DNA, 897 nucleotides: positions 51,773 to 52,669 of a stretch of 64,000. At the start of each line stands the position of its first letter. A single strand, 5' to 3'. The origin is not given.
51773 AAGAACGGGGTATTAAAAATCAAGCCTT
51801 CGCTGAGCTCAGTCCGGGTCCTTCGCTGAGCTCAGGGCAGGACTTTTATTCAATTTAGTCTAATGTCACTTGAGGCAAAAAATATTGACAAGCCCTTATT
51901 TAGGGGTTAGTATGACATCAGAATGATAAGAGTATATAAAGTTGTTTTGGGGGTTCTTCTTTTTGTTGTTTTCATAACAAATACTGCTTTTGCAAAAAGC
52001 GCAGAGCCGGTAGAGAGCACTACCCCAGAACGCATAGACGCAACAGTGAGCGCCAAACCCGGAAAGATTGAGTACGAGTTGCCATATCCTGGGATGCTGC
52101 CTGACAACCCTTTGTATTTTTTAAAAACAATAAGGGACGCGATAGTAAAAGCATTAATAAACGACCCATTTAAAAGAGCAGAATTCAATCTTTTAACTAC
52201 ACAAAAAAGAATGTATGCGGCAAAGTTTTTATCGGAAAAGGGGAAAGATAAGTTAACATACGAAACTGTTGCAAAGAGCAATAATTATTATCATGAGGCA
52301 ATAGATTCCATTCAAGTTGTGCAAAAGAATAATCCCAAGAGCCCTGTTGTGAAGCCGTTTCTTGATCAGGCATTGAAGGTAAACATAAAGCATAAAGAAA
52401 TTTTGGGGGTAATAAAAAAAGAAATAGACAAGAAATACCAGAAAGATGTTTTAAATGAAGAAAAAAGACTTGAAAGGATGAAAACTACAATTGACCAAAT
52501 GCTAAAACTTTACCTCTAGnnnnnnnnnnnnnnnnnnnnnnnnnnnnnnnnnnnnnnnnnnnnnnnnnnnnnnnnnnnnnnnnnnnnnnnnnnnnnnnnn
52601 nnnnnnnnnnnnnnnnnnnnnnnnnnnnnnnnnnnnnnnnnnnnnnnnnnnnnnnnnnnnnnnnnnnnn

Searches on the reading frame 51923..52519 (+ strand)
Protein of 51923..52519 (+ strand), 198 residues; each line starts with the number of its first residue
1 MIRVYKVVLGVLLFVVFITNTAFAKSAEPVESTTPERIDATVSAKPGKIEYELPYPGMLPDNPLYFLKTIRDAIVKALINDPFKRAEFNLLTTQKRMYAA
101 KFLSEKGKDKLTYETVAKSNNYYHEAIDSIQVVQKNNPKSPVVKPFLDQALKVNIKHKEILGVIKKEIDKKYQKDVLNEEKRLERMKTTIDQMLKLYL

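Call 12: search_protein_families(library=pfam, proteins=[window:51923-52519:+])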
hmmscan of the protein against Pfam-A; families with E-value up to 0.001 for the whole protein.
window:51923-52519:+ (198 aa): 1 family
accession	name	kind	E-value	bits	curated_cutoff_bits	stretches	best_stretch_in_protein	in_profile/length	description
PF18915.5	DUF5667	-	1.2e-08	35.7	27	1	57-149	1-77/99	Domain of unknown function (DUF5667)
